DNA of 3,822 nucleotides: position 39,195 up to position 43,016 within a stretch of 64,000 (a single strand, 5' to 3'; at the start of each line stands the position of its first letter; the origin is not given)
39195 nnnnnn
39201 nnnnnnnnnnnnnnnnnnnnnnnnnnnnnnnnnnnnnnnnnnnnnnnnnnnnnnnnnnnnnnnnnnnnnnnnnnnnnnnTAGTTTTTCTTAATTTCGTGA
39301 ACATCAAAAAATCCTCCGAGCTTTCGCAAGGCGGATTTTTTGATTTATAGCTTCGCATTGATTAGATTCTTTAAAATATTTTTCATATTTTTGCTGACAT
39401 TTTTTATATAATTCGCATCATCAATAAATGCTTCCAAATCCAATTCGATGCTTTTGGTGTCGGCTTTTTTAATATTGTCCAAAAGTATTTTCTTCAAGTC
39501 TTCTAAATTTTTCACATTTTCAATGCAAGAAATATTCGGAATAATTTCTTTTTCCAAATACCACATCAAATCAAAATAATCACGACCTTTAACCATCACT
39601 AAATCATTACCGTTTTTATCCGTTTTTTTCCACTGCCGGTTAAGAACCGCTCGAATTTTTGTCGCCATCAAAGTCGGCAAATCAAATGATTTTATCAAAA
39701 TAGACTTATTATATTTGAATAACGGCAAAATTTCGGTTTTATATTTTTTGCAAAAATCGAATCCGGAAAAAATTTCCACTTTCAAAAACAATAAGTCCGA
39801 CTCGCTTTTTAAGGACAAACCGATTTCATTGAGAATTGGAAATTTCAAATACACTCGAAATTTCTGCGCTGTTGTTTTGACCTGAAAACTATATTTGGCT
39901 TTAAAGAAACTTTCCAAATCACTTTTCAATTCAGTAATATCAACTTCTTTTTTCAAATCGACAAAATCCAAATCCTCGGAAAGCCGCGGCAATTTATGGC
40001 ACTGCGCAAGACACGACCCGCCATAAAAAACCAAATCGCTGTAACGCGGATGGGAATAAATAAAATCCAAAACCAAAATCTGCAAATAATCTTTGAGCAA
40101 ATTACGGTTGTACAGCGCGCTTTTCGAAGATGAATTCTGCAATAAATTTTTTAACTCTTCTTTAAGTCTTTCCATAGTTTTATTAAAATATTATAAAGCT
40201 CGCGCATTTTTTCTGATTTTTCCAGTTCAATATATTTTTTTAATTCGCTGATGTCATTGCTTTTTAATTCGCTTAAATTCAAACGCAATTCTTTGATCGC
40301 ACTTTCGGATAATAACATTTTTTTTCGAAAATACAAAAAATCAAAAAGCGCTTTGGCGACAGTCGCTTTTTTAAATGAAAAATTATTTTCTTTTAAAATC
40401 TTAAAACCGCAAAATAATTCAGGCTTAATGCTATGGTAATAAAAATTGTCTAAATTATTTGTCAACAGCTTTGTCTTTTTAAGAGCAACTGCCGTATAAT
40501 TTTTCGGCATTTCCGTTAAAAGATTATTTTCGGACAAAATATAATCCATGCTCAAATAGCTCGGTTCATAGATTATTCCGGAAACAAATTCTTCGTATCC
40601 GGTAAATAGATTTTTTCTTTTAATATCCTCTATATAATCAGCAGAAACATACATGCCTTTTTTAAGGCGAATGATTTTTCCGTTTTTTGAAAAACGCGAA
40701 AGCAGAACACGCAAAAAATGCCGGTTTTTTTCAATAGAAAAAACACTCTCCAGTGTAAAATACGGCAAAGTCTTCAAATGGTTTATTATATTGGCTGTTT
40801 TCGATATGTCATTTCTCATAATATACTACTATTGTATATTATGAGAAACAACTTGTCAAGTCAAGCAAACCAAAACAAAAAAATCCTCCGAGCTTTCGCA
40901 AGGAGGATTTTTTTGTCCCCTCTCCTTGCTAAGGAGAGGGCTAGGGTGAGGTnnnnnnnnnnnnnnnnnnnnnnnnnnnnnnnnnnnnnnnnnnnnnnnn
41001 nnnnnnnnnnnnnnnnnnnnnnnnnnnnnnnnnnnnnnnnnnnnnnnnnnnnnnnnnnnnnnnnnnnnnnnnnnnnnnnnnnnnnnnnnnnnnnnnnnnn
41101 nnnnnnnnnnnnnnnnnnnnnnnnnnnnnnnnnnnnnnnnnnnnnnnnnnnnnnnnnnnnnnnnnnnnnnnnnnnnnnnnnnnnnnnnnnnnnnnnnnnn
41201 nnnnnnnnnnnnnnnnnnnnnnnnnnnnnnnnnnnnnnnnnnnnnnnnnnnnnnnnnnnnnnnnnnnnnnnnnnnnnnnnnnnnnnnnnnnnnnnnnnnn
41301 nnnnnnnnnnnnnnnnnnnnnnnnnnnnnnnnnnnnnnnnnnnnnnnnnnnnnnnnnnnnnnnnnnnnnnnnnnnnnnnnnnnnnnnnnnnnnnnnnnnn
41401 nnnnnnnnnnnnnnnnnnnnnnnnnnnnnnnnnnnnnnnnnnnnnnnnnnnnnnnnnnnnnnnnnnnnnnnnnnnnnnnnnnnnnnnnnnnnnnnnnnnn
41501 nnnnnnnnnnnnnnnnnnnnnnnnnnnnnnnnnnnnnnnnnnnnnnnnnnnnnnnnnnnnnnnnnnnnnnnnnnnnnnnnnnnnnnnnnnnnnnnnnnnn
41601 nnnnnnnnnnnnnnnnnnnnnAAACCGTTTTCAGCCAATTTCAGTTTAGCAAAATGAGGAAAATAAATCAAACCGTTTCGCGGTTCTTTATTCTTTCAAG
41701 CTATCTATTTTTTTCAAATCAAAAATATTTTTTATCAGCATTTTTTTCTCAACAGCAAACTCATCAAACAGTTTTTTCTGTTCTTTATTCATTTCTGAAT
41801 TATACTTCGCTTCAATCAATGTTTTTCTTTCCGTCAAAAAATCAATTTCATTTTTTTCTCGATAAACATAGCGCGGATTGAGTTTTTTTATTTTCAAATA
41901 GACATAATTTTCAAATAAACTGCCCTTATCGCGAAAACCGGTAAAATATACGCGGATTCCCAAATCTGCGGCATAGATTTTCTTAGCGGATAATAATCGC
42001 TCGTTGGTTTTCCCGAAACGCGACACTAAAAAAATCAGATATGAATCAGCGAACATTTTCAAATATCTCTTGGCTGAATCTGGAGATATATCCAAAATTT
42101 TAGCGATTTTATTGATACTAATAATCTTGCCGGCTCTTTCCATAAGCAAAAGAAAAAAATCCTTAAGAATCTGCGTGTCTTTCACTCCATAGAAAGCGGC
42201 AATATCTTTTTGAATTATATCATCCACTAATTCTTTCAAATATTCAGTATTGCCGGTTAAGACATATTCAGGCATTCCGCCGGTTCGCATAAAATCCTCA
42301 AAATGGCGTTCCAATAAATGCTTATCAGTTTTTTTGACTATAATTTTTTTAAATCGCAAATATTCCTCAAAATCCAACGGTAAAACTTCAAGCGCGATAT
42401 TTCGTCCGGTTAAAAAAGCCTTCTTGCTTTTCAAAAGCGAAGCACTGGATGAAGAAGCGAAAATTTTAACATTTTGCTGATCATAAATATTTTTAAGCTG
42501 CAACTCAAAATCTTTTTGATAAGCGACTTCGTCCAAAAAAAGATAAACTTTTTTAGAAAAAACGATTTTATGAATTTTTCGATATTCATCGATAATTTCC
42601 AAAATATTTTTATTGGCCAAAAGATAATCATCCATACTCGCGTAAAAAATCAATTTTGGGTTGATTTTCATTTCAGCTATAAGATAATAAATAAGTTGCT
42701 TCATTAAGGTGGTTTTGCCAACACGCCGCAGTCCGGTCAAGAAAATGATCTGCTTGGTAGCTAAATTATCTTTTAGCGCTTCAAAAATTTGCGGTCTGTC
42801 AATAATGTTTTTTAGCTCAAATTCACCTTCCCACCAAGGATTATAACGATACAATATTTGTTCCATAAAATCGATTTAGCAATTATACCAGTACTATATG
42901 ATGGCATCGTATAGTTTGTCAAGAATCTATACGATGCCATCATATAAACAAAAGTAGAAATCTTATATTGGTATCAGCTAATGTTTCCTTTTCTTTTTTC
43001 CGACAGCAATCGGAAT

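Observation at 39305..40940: AbiE pair #3 sits inside a duplicated bidirectional terminator between convergent rpmB and ndk, an insertion footprint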

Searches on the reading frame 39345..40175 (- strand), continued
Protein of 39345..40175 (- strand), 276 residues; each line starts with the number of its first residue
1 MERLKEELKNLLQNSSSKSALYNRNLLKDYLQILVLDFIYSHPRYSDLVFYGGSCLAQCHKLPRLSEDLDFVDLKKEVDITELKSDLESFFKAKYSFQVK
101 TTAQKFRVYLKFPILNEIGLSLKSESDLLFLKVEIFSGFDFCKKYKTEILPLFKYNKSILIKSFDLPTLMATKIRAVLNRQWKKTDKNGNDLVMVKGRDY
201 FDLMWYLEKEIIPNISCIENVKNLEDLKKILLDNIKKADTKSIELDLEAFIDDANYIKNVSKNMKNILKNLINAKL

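Call 62: search_dna_similar(query=window:39345-40175:-, collection=phages, mode=protein, max_rows=8)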
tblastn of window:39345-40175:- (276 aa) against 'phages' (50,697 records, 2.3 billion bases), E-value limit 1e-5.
No match.

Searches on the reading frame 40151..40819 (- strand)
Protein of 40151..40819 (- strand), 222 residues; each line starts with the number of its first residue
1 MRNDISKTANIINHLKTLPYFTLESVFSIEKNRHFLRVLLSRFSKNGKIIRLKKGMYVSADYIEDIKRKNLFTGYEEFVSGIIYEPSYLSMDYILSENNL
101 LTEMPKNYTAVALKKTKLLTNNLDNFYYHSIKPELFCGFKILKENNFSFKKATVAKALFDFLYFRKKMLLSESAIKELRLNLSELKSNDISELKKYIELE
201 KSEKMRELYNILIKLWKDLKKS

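Call 8: search_protein_families(library=pfam, proteins=[window:40151-40819:-], max_evalue=0.01)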
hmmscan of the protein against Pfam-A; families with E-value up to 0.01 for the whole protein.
window:40151-40819:- (222 aa): 1 family
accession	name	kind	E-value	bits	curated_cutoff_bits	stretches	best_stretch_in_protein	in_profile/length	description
PF13338.12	AbiEi_4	-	0.0051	17.3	25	1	39-59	28-48/49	Transcriptional regulator, AbiEi antitoxin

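Call 58: search_protein_families(library=padloc, proteins=[window:40151-40819:-], max_evalue=0.001)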
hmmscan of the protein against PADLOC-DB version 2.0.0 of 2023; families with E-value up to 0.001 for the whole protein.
window:40151-40819:- (222 aa): 14 families
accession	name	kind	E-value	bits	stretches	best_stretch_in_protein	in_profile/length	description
PDLC02241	AbiEi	-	2.5e-45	152.7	1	13-215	8-197/199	AbiEi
PDLC02272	AbiEi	-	1.4e-27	94.8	1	13-215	8-197/200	AbiEi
PDLC02230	AbiEi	-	2.6e-27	93.8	1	40-213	23-190/192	AbiEi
PDLC02255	AbiEi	-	6.7e-11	40.1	1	30-171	27-154/186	AbiEi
PDLC02240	AbiEi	-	3.4e-10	37.8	1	30-209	30-204/216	AbiEi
PDLC02226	AbiEi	-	6.3e-07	27.5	1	10-67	9-64/202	AbiEi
PDLC02225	AbiEi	-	1.8e-06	25.8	1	34-213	29-195/198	AbiEi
PDLC02265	AbiEi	-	1.9e-06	25.8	1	35-204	27-188/198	AbiEi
PDLC02267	AbiEi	-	3.2e-06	24.8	1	8-163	6-153/252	AbiEi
PDLC02275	AbiEi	-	3.3e-06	25.3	1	32-198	20-170/184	AbiEi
PDLC02274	AbiEi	-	1.6e-05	22.7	1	39-210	37-208/217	AbiEi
PDLC02232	AbiEi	-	0.00023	19.1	1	23-111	26-109/177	AbiEi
PDLC02269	AbiEi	-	0.00025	18.5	1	11-90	3-77/251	AbiEi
PDLC02254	AbiEi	-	0.0003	18.5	0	11-82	8-77/197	AbiEi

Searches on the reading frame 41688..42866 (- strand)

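Call 8: search_protein_families(library=pfam, proteins=[window:41688-42866:-], max_evalue=0.01)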
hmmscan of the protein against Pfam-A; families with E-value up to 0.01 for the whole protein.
window:41688-42866:- (392 aa): 5 families
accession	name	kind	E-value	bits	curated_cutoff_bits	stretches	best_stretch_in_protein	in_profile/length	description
PF13173.12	AAA_14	-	7.1e-29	100.9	27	1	38-170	2-129/129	AAA domain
PF13635.12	DUF4143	-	1.7e-21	77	28.1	1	219-355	1-159/160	Domain of unknown function (DUF4143)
PF01637.24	ATPase_2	-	6.6e-08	33.1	33.2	1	36-105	18-81/225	ATPase domain predominantly from Archaea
PF20720.3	nSTAND3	-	6.2e-06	26.4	27.2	1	27-126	6-86/155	Novel STAND NTPase 3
PF02796.21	HTH_7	-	0.0076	16.8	23.8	0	247-269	21-42/45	Helix-turn-helix domain of resolvase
